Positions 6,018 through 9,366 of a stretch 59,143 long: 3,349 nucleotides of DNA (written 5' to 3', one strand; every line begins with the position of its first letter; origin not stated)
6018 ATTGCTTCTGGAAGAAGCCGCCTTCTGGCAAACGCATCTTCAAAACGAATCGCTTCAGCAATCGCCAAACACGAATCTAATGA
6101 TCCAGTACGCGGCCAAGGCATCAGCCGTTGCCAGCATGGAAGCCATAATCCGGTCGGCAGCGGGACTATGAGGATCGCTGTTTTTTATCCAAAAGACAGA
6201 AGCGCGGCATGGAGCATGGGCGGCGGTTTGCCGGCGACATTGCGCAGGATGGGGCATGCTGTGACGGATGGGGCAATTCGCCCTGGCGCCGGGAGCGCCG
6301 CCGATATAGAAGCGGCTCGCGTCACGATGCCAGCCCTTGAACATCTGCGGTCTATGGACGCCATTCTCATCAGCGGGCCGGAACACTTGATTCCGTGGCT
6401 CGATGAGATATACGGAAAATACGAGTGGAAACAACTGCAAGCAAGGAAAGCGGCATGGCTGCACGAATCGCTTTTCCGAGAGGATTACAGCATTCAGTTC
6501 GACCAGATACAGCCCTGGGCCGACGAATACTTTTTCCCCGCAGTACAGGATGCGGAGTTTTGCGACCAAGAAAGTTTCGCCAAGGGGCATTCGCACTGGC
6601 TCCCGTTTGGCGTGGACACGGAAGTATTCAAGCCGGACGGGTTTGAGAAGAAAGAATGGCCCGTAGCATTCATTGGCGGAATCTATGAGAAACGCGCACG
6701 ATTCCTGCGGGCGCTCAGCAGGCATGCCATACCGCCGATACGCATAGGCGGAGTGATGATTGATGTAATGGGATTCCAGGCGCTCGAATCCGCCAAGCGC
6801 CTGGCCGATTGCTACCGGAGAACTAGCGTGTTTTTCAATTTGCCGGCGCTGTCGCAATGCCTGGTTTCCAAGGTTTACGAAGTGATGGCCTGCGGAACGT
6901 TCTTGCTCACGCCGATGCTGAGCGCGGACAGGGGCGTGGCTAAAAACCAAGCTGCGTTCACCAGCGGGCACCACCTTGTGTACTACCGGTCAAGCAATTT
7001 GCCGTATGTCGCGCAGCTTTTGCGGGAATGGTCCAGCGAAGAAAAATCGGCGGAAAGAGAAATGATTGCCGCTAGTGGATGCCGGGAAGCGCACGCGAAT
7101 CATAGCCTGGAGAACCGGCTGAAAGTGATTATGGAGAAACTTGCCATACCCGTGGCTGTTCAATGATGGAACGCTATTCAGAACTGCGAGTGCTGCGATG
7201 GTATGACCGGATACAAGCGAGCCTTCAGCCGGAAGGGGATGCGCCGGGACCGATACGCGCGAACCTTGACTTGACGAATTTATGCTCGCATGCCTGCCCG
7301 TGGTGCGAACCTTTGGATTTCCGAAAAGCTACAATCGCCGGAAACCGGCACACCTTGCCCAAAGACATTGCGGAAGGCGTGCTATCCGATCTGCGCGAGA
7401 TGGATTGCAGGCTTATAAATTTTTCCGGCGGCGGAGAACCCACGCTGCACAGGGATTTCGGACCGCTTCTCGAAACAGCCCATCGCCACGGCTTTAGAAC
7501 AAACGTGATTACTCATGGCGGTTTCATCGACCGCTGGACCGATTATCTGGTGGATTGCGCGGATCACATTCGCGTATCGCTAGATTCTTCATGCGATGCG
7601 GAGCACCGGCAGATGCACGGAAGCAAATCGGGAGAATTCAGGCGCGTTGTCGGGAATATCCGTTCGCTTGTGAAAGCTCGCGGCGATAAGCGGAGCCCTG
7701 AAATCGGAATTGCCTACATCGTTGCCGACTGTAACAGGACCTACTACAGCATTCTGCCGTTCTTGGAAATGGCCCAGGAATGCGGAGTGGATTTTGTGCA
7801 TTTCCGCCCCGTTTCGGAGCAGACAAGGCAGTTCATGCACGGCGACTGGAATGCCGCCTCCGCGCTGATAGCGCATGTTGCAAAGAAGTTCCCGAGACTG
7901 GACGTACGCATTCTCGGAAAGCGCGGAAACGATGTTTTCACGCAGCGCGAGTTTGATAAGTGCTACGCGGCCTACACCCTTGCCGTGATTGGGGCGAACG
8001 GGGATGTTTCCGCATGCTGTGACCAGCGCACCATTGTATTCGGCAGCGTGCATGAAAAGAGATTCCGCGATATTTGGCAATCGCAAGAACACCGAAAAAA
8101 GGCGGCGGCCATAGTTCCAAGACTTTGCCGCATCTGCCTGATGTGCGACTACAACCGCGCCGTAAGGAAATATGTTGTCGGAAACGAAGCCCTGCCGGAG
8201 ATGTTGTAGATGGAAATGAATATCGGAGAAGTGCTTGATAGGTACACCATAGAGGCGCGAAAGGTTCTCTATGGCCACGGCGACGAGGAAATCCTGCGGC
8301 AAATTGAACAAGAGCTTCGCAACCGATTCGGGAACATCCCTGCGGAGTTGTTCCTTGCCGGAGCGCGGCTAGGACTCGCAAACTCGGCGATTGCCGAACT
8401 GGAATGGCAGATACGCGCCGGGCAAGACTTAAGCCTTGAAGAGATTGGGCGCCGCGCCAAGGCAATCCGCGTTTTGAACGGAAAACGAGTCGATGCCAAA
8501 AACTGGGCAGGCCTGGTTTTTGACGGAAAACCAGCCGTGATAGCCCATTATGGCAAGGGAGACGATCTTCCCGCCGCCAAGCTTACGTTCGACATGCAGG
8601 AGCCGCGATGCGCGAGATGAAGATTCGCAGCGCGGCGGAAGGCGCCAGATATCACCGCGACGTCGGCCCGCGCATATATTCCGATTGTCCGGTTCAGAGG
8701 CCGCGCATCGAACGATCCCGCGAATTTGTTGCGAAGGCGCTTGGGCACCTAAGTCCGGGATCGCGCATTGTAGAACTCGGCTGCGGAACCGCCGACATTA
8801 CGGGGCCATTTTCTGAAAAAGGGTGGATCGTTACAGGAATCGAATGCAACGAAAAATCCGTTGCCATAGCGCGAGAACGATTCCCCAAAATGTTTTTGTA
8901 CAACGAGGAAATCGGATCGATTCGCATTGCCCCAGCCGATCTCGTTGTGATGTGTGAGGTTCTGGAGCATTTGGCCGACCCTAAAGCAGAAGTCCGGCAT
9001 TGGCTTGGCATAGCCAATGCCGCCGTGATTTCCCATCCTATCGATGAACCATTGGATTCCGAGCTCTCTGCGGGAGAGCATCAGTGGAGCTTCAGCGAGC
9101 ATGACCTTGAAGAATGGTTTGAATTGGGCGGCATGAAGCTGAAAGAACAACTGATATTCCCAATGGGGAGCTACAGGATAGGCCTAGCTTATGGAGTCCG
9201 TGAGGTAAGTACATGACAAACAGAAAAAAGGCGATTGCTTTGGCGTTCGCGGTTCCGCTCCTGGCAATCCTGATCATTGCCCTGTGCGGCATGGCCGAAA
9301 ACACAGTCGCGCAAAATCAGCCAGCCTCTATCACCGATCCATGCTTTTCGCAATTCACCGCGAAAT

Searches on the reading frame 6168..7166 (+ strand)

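Call 7: search_protein_families(library=phrogs, proteins=[window:6168-7166:+], max_evalue=0.001)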
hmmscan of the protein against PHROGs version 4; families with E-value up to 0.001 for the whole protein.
window:6168-7166:+ (332 aa): 0 families

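Call 23: search_protein_families(library=pfam, proteins=[window:6168-7166:+], max_evalue=0.01)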
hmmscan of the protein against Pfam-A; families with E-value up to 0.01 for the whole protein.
window:6168-7166:+ (332 aa): 1 family
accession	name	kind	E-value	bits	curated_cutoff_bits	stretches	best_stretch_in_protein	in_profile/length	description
PF13524.12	Glyco_trans_1_2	-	4.5e-14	53.1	25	1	176-322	1-143/144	Glycosyl transferase-like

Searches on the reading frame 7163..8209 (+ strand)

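Call 7: search_protein_families(library=phrogs, proteins=[window:7163-8209:+], max_evalue=0.001)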
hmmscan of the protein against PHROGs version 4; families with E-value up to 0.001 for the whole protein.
window:7163-8209:+ (348 aa): 3 families
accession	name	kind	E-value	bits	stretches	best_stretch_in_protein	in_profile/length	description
phrog_21308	-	other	1.9e-13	50.4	1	34-331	416-705/735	radical SAM domain-containing protein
phrog_2076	-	moron, auxiliary metabolic gene and host takeover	8.6e-06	26.4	1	10-223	12-213/247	QueE-like radical SAM domain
phrog_16999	-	other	0.00011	22.9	1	30-128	10-102/288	Fe-S oxidoreductase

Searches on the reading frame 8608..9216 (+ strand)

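Call 72: search_protein_families(library=pfam, proteins=[window:8608-9216:+], max_evalue=0.01)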
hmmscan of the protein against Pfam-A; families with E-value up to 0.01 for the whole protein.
window:8608-9216:+ (202 aa): 6 families
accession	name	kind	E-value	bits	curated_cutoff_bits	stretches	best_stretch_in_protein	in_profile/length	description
PF13489.12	Methyltransf_23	-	4.9e-13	49.6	27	1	33-176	5-159/164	Methyltransferase domain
PF08242.18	Methyltransf_12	-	3.9e-09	37.6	30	1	55-132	1-88/98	Methyltransferase domain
PF08241.18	Methyltransf_11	-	3.8e-08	34.3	21.2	1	56-130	2-81/95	Methyltransferase domain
PF13649.12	Methyltransf_25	-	4.1e-08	34.2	27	1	54-127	1-82/97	Methyltransferase domain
PF13847.12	Methyltransf_31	-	0.00027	21.1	27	1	49-127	2-92/145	Methyltransferase domain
PF07021.18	MetW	-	0.00035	20.7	21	1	47-144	10-110/193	Methionine biosynthesis protein MetW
